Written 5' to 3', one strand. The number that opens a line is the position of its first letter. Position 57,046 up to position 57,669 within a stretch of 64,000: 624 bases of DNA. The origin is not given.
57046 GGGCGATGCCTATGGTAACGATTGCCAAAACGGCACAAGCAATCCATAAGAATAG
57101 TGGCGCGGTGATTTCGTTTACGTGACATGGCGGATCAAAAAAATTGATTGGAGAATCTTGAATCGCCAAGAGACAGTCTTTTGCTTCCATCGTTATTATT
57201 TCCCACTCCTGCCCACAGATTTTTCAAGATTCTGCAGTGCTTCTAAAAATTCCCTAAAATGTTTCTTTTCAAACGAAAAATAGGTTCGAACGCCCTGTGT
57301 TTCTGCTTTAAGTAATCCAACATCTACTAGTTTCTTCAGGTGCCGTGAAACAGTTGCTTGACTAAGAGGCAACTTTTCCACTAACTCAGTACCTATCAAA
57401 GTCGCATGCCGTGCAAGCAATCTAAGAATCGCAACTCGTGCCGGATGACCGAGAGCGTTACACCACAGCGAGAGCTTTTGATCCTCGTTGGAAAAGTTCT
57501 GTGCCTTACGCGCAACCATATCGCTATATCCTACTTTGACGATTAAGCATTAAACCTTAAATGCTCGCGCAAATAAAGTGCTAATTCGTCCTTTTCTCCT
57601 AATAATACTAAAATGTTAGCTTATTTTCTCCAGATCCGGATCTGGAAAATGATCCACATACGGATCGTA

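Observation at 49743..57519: ArsR-fronted type I Zorya-like operon (zorA-zorB-zorC-zorD) carried as ICE cargo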

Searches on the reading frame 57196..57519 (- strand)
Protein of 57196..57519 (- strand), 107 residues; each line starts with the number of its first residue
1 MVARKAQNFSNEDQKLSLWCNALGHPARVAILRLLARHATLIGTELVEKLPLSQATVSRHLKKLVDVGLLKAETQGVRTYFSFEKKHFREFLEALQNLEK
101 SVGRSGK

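Call 3: search_protein_families(library=pfam, proteins=[window:57196-57519:-], max_evalue=0.01)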
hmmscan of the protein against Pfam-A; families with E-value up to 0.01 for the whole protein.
window:57196-57519:- (107 aa): 14 families
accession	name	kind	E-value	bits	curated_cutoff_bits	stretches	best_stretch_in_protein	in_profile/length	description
PF12840.13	HTH_20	-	9.6e-12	45.1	27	1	23-71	1-49/51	Helix-turn-helix domain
PF01022.26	HTH_5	-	4.5e-11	42.9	22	1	25-71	1-46/47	Bacterial regulatory protein, arsR family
PF12802.13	MarR_2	-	3.4e-08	34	27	1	26-73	5-53/61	MarR family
PF01047.28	MarR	-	7e-07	29.5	24.6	1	27-70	4-47/59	MarR family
PF25213.1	HVO_A0261_N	-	2.3e-06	27.9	35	1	24-77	9-61/86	HVO_A0261 N-terminal domain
PF09339.16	HTH_IclR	-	6.5e-06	26.3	22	1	30-71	7-49/52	IclR helix-turn-helix domain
PF13412.12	HTH_24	-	1.1e-05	25.4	21.9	1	30-71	7-48/48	Winged helix-turn-helix DNA-binding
PF08220.18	HTH_DeoR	-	0.00047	20.3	21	1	30-71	4-45/57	DeoR-like helix-turn-helix domain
PF08279.18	HTH_11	-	0.00063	20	25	1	30-69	4-45/55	HTH domain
PF21248.3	SoFic-like_C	-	0.0011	19.6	27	1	45-81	35-71/76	Protein adenylyltransferase SoFic-like, C-terminal domain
PF01978.25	TrmB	-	0.0014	18.9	25.6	1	35-80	17-62/68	Sugar-specific transcriptional regulator TrmB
PF25212.1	HVO_A0114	-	0.004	17.4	27.6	1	26-83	22-81/84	HVO_A0114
PF03428.19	RP-C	-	0.008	16.4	24.4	0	46-70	77-101/175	Replication protein C N-terminal domain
PF13730.12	HTH_36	-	0.0096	16.1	25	0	46-70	31-55/55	Helix-turn-helix domain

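Call 4: search_protein_families(library=padloc, proteins=[window:57196-57519:-], max_evalue=0.01)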
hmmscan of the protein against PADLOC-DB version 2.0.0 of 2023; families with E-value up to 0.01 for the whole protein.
window:57196-57519:- (107 aa): 19 families
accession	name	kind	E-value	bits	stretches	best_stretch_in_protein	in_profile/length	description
PDLC01438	Csa3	-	9.4e-14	50.1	1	12-101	134-219/305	"CAS-I,CAS-II,CAS-III,CAS-IV,CAS-V,CAS-VI; associated_signaling"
PDLC01720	Csa3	-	1.1e-12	46.5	1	22-97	21-104/118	Csa3_1_CAS-I-II-III-IV-V-VI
PDLC04368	PDC-M05A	-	3.8e-06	24.9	1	26-87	13-76/201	-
PDLC01852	CARF3--CARF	-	9.5e-06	23.7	1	28-77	145-194/208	-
PDLC01848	CARF3--CARF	-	4.7e-05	21.2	1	28-74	139-183/197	-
PDLC03963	SoFic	-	7.6e-05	20.2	1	25-84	292-352/361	-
PDLC01434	CasR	-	0.00021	19.2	1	14-78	115-179/191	"CAS-I,CAS-II,CAS-III,CAS-IV,CAS-V,CAS-VI; associated_signaling"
PDLC01863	CARF3--CARF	-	0.00021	19.1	1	27-74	120-166/182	-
PDLC01857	CARF3--CARF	-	0.00027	18.6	1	28-81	133-184/201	-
PDLC01858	CARF3--CARF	-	0.00033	18.6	1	23-78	142-195/204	-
PDLC01044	Csa3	-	0.00042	18.3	1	29-77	139-184/194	Type I-A associated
PDLC01853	CARF3--CARF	-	0.00055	17.7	1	31-74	143-188/209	-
PDLC01860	CARF3--CARF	-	0.00077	17.6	1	29-76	146-193/210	-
PDLC05053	PDC-S62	-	0.0016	15.1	1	5-99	97-195/566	-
PDLC01268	CasR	-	0.002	16.2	1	27-75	125-170/179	"CAS-I,CAS-II,CAS-III,CAS-IV,CAS-V,CAS-VI; associated_signaling"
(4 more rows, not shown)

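Call 14: find_homologous_proteins(query=window:57196-57519:-, max_evalue=0.00001)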
Query window:57196-57519:- (107 aa): 78 proteins with E <= 0.00001 among 82 candidates.
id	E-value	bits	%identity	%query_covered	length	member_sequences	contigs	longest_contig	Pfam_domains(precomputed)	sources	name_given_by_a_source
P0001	4.1e-62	224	100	100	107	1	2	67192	PF01047.29,PF12840.14,PF13412.13,PF01022.27,PF09339.17,PF12802.14,PF25213.2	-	-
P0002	6.9e-17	79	52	79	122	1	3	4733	PF12840.14,PF01022.27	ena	-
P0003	1.8e-14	72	45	85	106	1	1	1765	PF12840.14,PF01022.27,PF12802.14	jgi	jgi:ArsR family transcriptional regulator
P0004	1.9e-14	72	44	92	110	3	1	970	PF12840.14,PF13412.13,PF01022.27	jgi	jgi:ArsR family transcriptional regulator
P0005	4.0e-14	70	43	92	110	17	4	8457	PF12840.14,PF13412.13,PF01022.27,PF09339.17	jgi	jgi:ArsR family transcriptional regulator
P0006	9.0e-14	69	42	91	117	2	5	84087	PF12840.14,PF01022.27,PF12802.14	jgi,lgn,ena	-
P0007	9.2e-14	69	48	83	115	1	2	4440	PF12840.14,PF01022.27,PF12802.14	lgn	-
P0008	2.0e-13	68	44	89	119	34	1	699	PF01047.29,PF12840.14,PF01022.27,PF12802.14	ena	-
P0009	3.0e-13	68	39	99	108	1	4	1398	PF12840.14,PF13412.13,PF01022.27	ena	-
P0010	3.0e-13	68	42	92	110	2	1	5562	PF12840.14,PF13412.13,PF01022.27,PF09339.17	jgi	jgi:ArsR family transcriptional regulator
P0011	3.4e-13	67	40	88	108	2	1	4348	PF12840.14,PF13412.13,PF01022.27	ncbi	-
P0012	3.6e-13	67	41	88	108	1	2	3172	PF12840.14,PF01022.27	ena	-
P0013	3.7e-13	67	43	80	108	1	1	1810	PF12840.14,PF13412.13,PF01022.27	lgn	-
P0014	3.8e-13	67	41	79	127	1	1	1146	PF12840.14,PF13412.13,PF01022.27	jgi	jgi:ArsR family transcriptional regulator, arsenate/arsenite/antimonite-responsive transcriptional r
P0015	3.9e-13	67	44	88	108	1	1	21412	PF12840.14,PF01022.27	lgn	-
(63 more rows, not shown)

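Call 15: find_encoding_contigs(protein=P0002, flank=5000, max_places=4)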
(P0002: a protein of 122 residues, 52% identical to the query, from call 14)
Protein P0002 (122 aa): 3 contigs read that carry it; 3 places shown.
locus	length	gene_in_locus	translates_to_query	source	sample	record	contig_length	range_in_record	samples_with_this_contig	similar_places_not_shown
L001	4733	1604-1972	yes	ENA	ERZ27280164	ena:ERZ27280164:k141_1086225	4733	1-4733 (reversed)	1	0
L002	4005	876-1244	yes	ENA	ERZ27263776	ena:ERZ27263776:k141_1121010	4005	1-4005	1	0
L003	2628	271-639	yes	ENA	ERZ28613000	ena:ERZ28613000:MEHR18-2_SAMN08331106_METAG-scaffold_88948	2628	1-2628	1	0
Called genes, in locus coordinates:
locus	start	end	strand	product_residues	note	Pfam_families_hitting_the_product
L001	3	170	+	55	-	?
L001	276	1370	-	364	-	-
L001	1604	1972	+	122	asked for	PF12840:HTH_20, PF01022:HTH_5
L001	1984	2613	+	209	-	-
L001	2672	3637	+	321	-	PF01758:SBF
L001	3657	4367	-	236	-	-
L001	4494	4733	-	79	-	?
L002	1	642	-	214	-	?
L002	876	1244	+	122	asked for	PF12840:HTH_20, PF01022:HTH_5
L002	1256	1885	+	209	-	-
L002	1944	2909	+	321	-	PF01758:SBF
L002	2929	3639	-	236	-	-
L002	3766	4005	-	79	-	?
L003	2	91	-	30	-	?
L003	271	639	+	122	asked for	PF12840:HTH_20, PF01022:HTH_5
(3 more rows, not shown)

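Call 16: find_encoding_contigs(protein=P0007, flank=5000, max_places=3)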
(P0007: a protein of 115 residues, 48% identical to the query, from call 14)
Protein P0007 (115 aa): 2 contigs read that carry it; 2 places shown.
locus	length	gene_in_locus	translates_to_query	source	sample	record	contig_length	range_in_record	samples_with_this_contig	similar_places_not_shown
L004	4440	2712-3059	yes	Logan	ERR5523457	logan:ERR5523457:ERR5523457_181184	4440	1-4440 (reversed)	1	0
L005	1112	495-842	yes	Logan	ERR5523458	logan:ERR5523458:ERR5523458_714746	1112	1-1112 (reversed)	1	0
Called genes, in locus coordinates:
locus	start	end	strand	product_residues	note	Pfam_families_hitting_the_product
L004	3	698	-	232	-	?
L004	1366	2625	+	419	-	PF01637:ATPase_2, PF13173:AAA_14 (weak), PF03008:DUF234 (weak)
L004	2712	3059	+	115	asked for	PF12840:HTH_20, PF01022:HTH_5, PF12802:MarR_2 (weak)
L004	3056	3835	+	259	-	PF01135:PCMT, PF01209:Ubie_methyltran, PF06325:PrmA (weak), PF13489:Methyltransf_23, PF13847:Methyltransf_31, PF08241:Methyltransf_11, PF08242:Methyltransf_12, PF13649:Methyltransf_25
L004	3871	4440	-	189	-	?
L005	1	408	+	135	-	?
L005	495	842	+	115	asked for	PF12840:HTH_20, PF01022:HTH_5, PF12802:MarR_2 (weak)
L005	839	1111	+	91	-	?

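Call 42: search_protein_families(library=ncbifam, proteins=[window:57196-57519:-], max_evalue=0.001)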
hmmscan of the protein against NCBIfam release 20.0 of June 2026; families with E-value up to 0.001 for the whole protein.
window:57196-57519:- (107 aa): 15 families
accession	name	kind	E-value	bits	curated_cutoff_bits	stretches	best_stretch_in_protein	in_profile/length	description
NF033788.1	HTH_metalloreg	subfamily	1.8e-19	69.3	55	1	20-91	5-76/77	metalloregulator ArsR/SmtB family transcription factor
NF041413.1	ArsR_Rv2640c_fam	equivalog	4.3e-11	43.2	155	1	15-90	31-108/118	Rv2640c family ArsR-like transcriptional regulator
NF052532.1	TransRegPagRBaca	equivalog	8.9e-11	41.8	170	1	21-96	22-96/99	transcriptional repressor PagR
NF033789.1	repress_SdpR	subfamily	3.7e-10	39.6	100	1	21-97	3-78/79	autorepressor SdpR family transcription factor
NF045707.1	Dbac_1936_reg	equivalog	4.7e-09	36.2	115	1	14-101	5-91/99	ArsR/SmtB-type metalloregulator TsoR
NF047906.1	CdPbTransRegCmtR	equivalog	1.2e-08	34.8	150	1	17-99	12-93/104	Cd(II)/Pb(II)-sensing metalloregulatory transcriptional regulator CmtR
NF053755.1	MsvR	equivalog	1.9e-06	27.7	220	1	21-74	8-60/236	transcriptional factor MsvR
NF053606.1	Sta1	subfamily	8.1e-06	25.9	80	1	29-85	23-83/100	Sta1 family transcriptional regulator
NF040939.2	trans_reg_lrs14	equivalog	1.4e-05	25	90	1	30-73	25-69/103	Lrs14 family HTH-type transcriptional regulator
NF040642.1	sulf_sens_BigR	equivalog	3.9e-05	23.7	155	1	16-97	10-90/95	sulfite-sensing transcriptional repressor BigR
NF053814.1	teico_TcaR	equivalog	6.9e-05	23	170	1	30-74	42-86/151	MarR family transcriptional regulator TcaR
NF038251.1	AdcR_fam_Zn_TF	equivalog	0.00031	21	175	1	31-74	41-83/143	zinc-dependent MarR family transcriptional regulator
NF004170.0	PRK05638.1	equivalog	0.00034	19.3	421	1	27-93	372-439/442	threonine synthase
NF045677.1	FeRespRegIrr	equivalog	0.00052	20.1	170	1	47-93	41-89/127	Fur family transcriptional regulator Irr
NF007528.0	PRK10141.1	subfamily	0.00055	19.8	97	1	22-81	12-71/117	metalloregulator ArsR/SmtB family transcription factor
